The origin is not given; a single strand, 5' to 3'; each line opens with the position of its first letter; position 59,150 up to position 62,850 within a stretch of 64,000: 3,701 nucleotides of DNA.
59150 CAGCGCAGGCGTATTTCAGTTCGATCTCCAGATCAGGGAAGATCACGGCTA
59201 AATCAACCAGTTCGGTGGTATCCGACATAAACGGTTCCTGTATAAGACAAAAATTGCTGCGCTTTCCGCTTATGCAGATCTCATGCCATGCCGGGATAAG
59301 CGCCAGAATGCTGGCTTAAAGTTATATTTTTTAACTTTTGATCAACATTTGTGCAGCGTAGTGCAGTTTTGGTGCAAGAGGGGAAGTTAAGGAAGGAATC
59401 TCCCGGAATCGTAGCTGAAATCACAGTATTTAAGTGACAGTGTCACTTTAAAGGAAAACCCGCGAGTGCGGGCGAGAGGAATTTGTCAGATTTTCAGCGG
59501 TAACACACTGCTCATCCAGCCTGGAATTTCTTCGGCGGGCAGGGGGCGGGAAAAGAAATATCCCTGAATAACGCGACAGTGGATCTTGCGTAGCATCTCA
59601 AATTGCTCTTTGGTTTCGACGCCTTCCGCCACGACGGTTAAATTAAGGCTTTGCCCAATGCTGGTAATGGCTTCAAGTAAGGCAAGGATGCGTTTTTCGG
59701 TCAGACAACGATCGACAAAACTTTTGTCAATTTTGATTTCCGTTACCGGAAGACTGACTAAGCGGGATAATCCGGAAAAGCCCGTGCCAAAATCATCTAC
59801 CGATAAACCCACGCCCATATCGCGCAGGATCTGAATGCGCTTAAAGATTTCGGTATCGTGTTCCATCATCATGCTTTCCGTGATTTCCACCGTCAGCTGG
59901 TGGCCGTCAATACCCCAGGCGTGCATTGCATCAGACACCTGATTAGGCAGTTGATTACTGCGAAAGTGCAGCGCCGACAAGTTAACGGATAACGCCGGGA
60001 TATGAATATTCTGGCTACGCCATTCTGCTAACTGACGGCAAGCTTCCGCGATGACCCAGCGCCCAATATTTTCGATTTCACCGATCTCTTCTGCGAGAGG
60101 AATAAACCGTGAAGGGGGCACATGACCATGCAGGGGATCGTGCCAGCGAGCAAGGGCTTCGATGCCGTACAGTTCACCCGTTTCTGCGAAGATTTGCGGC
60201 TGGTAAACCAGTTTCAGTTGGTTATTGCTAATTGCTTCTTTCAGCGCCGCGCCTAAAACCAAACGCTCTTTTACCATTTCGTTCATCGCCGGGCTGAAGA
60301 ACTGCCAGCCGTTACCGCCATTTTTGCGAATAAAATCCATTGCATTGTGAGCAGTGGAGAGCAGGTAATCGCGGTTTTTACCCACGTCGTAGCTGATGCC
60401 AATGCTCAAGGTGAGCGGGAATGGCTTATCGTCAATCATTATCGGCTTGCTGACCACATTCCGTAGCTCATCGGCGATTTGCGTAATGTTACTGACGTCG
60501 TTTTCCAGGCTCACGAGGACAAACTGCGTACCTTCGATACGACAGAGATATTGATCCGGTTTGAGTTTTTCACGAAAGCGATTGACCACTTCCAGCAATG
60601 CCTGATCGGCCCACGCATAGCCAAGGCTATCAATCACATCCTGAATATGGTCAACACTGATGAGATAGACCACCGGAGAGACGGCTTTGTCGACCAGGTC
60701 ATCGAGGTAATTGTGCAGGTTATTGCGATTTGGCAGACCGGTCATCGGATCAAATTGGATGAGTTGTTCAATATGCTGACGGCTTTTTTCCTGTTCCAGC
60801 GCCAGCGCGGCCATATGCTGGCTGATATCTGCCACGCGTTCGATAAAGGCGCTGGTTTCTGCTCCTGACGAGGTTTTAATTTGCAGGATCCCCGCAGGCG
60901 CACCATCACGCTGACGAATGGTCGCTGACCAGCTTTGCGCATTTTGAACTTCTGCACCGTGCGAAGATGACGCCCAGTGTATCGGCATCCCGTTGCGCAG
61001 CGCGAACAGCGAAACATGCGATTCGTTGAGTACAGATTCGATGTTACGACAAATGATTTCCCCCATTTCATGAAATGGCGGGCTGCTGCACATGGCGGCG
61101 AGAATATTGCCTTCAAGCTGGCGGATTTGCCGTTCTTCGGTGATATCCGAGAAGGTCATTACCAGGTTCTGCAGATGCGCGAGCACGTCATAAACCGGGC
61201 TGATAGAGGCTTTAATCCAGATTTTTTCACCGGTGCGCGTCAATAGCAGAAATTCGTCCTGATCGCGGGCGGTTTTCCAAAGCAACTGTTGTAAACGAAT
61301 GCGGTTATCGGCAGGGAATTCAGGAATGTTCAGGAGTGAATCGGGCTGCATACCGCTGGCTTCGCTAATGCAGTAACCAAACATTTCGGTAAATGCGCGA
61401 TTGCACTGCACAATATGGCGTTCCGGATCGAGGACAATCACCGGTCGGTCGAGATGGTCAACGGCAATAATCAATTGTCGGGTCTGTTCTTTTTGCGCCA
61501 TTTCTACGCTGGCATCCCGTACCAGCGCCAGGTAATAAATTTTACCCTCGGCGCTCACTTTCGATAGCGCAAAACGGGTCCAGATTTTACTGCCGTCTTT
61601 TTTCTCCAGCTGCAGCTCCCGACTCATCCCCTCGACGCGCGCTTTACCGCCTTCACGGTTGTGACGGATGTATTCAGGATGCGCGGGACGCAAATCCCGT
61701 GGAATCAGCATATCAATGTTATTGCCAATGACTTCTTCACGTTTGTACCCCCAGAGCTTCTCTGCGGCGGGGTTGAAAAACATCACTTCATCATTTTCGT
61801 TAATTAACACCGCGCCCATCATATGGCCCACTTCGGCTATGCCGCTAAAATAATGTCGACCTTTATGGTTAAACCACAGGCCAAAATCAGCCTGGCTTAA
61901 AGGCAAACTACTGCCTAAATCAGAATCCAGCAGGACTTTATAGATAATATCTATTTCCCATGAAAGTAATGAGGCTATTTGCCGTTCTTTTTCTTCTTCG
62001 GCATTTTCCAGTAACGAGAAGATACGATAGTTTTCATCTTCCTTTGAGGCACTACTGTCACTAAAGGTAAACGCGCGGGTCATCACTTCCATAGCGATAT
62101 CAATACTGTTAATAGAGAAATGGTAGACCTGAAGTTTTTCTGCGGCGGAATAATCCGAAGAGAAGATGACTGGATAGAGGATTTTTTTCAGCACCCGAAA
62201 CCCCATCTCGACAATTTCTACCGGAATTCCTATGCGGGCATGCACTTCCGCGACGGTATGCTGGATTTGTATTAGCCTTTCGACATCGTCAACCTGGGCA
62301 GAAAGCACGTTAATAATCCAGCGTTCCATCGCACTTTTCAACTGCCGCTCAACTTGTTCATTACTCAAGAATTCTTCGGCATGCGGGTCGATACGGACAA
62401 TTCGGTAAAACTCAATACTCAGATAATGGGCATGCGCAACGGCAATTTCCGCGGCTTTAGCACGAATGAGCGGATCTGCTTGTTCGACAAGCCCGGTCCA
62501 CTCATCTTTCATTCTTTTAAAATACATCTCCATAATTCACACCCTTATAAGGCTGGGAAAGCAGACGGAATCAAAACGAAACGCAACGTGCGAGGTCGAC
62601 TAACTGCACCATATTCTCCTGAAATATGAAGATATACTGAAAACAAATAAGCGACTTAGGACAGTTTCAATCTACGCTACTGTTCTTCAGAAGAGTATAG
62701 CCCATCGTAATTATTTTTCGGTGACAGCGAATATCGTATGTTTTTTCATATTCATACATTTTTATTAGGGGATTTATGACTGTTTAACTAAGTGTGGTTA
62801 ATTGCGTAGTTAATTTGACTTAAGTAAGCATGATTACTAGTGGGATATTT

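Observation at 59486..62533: dosC and dosP are joined into one 1015-aa gene: globin sensor fused to the heme-PAS phosphodiesterase, cyclase domain missing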

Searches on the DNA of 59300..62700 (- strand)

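Call 3: search_dna_similar(query=window:59300-62700:-, collection=ecoli_genomes, mode=near, max_rows=40)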
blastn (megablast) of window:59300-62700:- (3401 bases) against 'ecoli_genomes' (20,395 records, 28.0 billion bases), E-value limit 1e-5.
Records with a match: 5409; places in all: 5441; records where one place covers at least 80% of the query: 4246.
Genomes with a match: 5408 of 5426; with a place that covers at least 80% of the query: 4245. Places per genome that has any: lowest 1, median 1, highest 3. On chromosomes: 5436 places; on plasmids: 5.
Best place of each record, by identity: >=99% 291; 95-99% 5118.
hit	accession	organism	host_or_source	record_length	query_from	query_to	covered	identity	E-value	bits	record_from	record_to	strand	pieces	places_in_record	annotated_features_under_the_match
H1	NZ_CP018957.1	Escherichia coli strain Ecol_316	Homo sapiens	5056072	1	3401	100%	100.0%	0e+0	6289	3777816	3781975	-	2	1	dosP: oxygen-sensing cyclic-di-GMP phosphodiesterase DosP | dosC: diguanylate cyclase DosC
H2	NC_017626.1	Escherichia coli 042 strain 042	-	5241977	1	3401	100%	100.0%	0e+0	6289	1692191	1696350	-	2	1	dosP: oxygen-sensing cyclic-di-GMP phosphodiesterase DosP | dosC: diguanylate cyclase DosC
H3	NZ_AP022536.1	Escherichia coli strain THO-008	Homo sapiens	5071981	1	3401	100%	100.0%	0e+0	6289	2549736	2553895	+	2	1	dosP: oxygen-sensing cyclic-di-GMP phosphodiesterase DosP | dosC: diguanylate cyclase DosC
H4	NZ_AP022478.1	Escherichia coli strain STN0717-11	-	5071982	1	3401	100%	100.0%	0e+0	6289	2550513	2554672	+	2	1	dosP: oxygen-sensing cyclic-di-GMP phosphodiesterase DosP | dosC: diguanylate cyclase DosC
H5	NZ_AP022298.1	Escherichia coli strain BEC1-S17-ESBL-09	-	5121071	1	3401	100%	100.0%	0e+0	6289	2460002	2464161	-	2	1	dosP: oxygen-sensing cyclic-di-GMP phosphodiesterase DosP | dosC: diguanylate cyclase DosC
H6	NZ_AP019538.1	Escherichia coli strain THO-008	Homo sapiens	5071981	1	3401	100%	100.0%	0e+0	6289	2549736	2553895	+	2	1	dosP: oxygen-sensing cyclic-di-GMP phosphodiesterase DosP | dosC: diguanylate cyclase DosC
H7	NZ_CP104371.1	Escherichia coli strain 2021CK-01784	Homo sapiens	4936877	1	3401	100%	100.0%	0e+0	6289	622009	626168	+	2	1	dosP: oxygen-sensing cyclic-di-GMP phosphodiesterase DosP | dosC: diguanylate cyclase DosC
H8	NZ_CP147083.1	Escherichia coli strain JSWP006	municipal wastewater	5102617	1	3401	100%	100.0%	0e+0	6289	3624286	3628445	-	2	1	dosP: oxygen-sensing cyclic-di-GMP phosphodiesterase DosP | dosC: diguanylate cyclase DosC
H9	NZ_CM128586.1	Escherichia coli strain 300444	Homo sapiens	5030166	1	3401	100%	100.0%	0e+0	6289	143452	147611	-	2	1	dosP: oxygen-sensing cyclic-di-GMP phosphodiesterase DosP | dosC: diguanylate cyclase DosC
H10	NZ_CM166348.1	Escherichia coli strain CH4796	Homo sapiens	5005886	1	3401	100%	100.0%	0e+0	6289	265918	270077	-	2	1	dosP: oxygen-sensing cyclic-di-GMP phosphodiesterase DosP | dosC: diguanylate cyclase DosC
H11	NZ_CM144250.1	Escherichia coli strain ECA64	not applicable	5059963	1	3401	100%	100.0%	0e+0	6289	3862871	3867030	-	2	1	dosP: oxygen-sensing cyclic-di-GMP phosphodiesterase DosP | dosC: diguanylate cyclase DosC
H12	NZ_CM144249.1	Escherichia coli strain CB209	Homo sapiens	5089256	1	3401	100%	100.0%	0e+0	6289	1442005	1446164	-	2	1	dosP: oxygen-sensing cyclic-di-GMP phosphodiesterase DosP | dosC: diguanylate cyclase DosC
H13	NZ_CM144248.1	Escherichia coli strain CB6837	Homo sapiens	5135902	1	3401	100%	100.0%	0e+0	6289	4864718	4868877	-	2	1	dosP: oxygen-sensing cyclic-di-GMP phosphodiesterase DosP | dosC: diguanylate cyclase DosC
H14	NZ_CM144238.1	Escherichia coli strain KK19-02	Homo sapiens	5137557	1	3401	100%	100.0%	0e+0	6289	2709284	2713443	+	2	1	dosP: oxygen-sensing cyclic-di-GMP phosphodiesterase DosP | dosC: diguanylate cyclase DosC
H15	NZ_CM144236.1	Escherichia coli strain O17_K12a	Homo sapiens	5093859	1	3401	100%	100.0%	0e+0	6289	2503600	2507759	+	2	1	dosP: oxygen-sensing cyclic-di-GMP phosphodiesterase DosP | dosC: diguanylate cyclase DosC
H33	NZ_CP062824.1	Escherichia coli O169:H41 strain Res13-Lact-PER13-34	Sus scrofa domesticus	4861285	1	3401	100%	99.2%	0e+0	6134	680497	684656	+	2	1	dosP: oxygen-sensing cyclic-di-GMP phosphodiesterase DosP | dosC: diguanylate cyclase DosC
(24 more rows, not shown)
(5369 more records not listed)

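Call 4: search_dna_similar(query=window:61760-61890:-, collection=ecoli_genomes, mode=near, max_rows=40)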
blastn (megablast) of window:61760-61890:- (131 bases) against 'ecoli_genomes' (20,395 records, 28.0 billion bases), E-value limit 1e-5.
Records with a match: 5399; places in all: 9673; records where one place covers at least 80% of the query: 1048.
Genomes with a match: 5398 of 5426; with a place that covers at least 80% of the query: 1048. Places per genome that has any: lowest 1, median 2, highest 4. On chromosomes: 9664 places; on plasmids: 9.
Best place of each record, by identity: >=99% 1624; 95-99% 2751; 90-95% 1024.
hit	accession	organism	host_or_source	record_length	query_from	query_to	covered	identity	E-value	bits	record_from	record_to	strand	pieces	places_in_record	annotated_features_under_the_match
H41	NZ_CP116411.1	Escherichia coli strain HH45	Pre-treated sample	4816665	1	131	100%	97.8%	3e-24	234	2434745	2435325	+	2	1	diguanylate cyclase domain-containing protein | dosP: oxygen-sensing cyclic-di-GMP phosphodiesterase DosP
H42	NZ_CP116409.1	Escherichia coli strain HH97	Pre-treated sample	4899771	1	131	100%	97.0%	4e-23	228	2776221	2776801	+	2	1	diguanylate cyclase domain-containing protein | dosP: oxygen-sensing cyclic-di-GMP phosphodiesterase DosP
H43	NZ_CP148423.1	Escherichia coli strain Z1323CEC0015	Chicken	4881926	2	131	83%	99.1%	4e-23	197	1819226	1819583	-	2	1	diguanylate cyclase domain-containing protein | dosP: oxygen-sensing cyclic-di-GMP phosphodiesterase DosP | hypothetical protein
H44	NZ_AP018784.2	Escherichia coli strain SK1144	-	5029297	2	131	83%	99.1%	1e-24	198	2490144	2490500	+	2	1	diguanylate cyclase domain-containing protein | dosP: oxygen-sensing cyclic-di-GMP phosphodiesterase DosP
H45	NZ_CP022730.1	Escherichia coli strain SA186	Homo sapiens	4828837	2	131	83%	99.1%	1e-24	198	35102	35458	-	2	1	diguanylate cyclase domain-containing protein | dosP: oxygen-sensing cyclic-di-GMP phosphodiesterase DosP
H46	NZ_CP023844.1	Escherichia coli strain 4/1-1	Homo sapiens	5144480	2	131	83%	99.1%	1e-24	198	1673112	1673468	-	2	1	diguanylate cyclase domain-containing protein | dosP: oxygen-sensing cyclic-di-GMP phosphodiesterase DosP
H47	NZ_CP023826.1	Escherichia coli strain 4/4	Homo sapiens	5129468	2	131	83%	99.1%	1e-24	198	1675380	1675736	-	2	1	diguanylate cyclase domain-containing protein | dosP: oxygen-sensing cyclic-di-GMP phosphodiesterase DosP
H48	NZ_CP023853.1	Escherichia coli strain 2/0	Homo sapiens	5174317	2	131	83%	99.1%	1e-24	198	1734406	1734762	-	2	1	diguanylate cyclase domain-containing protein | dosP: oxygen-sensing cyclic-di-GMP phosphodiesterase DosP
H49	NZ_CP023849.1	Escherichia coli strain 4/0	Homo sapiens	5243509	2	131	83%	99.1%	1e-24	198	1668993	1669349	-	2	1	diguanylate cyclase domain-containing protein | dosP: oxygen-sensing cyclic-di-GMP phosphodiesterase DosP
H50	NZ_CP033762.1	Escherichia coli strain FDAARGOS_536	Homo sapiens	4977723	2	131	83%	99.1%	1e-24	198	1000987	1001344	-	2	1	diguanylate cyclase domain-containing protein | dosP: oxygen-sensing cyclic-di-GMP phosphodiesterase DosP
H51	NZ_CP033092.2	Escherichia coli DSM 30083 = JCM 1649 = ATCC 11775 strain ...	-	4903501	2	131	83%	99.1%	1e-24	198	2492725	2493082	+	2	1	diguanylate cyclase domain-containing protein | dosP: oxygen-sensing cyclic-di-GMP phosphodiesterase DosP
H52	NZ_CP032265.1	Escherichia coli strain AR_0089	missing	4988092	2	131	83%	99.1%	1e-24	198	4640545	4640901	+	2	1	diguanylate cyclase domain-containing protein | dosP: oxygen-sensing cyclic-di-GMP phosphodiesterase DosP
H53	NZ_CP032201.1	Escherichia coli strain AR_0086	missing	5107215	2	131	83%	99.1%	1e-24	198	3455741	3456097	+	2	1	diguanylate cyclase domain-containing protein | dosP: oxygen-sensing cyclic-di-GMP phosphodiesterase DosP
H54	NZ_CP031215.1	Escherichia coli strain Es_ST80_L1_NDM_10_2017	Homo sapiens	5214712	2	131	83%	99.1%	1e-24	198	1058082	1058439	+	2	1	diguanylate cyclase domain-containing protein | dosP: oxygen-sensing cyclic-di-GMP phosphodiesterase DosP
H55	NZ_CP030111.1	Escherichia coli strain MCJCHV-1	Homo sapiens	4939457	2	131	83%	99.1%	1e-24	198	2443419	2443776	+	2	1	diguanylate cyclase domain-containing protein | dosP: oxygen-sensing cyclic-di-GMP phosphodiesterase DosP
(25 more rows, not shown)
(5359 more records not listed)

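Call 5: get_annotated_region(hit=H2, flank=1500)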
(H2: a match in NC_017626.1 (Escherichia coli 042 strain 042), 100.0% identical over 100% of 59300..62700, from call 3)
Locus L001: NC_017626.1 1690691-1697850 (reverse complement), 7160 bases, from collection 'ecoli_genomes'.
description: Escherichia coli 042, complete sequence
organism: Escherichia coli 042 strain 042 (NCBI taxid 216592)
replicon: chromosome; assembly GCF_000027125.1
host: -; source: -; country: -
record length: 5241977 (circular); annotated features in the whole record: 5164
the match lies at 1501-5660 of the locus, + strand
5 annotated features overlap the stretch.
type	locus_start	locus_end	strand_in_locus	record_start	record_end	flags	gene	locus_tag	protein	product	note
CDS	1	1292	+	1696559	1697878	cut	digH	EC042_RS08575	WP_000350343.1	family 10 glycosylhydrolase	-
CDS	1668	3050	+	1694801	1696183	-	dosC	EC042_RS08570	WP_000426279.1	diguanylate cyclase DosC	-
CDS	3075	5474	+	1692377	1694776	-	dosP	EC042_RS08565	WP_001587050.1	oxygen-sensing cyclic-di-GMP phosphodiesterase DosP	-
CDS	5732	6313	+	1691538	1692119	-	ddpX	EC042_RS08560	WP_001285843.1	D-alanyl-D-alanine dipeptidase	-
CDS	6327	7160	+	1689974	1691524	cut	ddpA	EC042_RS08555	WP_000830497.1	ABC transporter substrate-binding protein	-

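Call 6: get_annotated_region(hit=H41, flank=3000)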
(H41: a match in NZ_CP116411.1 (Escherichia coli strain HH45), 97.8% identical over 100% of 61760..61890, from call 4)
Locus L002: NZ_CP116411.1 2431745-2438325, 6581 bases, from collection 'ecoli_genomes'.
description: Escherichia coli strain HH45 chromosome, complete genome
organism: Escherichia coli strain HH45 (NCBI taxid 562)
replicon: chromosome; assembly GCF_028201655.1
host: -; source: Pre-treated sample; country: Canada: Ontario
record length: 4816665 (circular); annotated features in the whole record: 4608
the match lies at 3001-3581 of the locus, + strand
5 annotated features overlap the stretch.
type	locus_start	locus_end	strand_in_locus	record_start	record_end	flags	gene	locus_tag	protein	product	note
CDS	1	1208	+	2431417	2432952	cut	gadC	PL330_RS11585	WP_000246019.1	acid resistance gamma-aminobutyrate antiporter GadC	-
CDS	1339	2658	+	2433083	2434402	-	digH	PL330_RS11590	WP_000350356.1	family 10 glycosylhydrolase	-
CDS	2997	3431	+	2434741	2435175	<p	-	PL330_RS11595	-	diguanylate cyclase domain-containing protein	incomplete; partial in the middle of a contig; missing N-terminus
CDS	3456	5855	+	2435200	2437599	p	dosP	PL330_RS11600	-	oxygen-sensing cyclic-di-GMP phosphodiesterase DosP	internal stop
CDS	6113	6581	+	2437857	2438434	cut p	-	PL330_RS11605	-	M15 family metallopeptidase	frameshifted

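Call 7: get_annotated_region(hit=H51, flank=3000)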
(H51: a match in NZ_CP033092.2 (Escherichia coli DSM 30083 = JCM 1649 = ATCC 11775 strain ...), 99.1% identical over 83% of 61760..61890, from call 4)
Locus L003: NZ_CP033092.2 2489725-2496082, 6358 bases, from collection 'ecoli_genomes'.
description: Escherichia coli DSM 30083 = JCM 1649 = ATCC 11775 chromosome, complete genome
organism: Escherichia coli DSM 30083 = JCM 1649 = ATCC 11775 strain ATCC 11775 (NCBI taxid 866789)
replicon: chromosome; assembly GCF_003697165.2
host: -; source: -; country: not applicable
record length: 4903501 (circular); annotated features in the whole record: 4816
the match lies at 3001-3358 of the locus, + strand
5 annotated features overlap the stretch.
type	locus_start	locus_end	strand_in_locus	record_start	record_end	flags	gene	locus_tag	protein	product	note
CDS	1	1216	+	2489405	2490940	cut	gadC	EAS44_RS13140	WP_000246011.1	acid resistance gamma-aminobutyrate antiporter GadC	-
CDS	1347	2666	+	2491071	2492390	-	digH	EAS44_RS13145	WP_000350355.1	family 10 glycosylhydrolase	-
CDS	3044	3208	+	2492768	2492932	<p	-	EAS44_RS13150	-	diguanylate cyclase domain-containing protein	incomplete; partial in the middle of a contig; missing N-terminus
CDS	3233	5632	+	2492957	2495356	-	dosP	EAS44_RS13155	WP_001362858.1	oxygen-sensing cyclic-di-GMP phosphodiesterase DosP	-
CDS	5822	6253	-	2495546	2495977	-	osmC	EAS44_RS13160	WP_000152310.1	peroxiredoxin OsmC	-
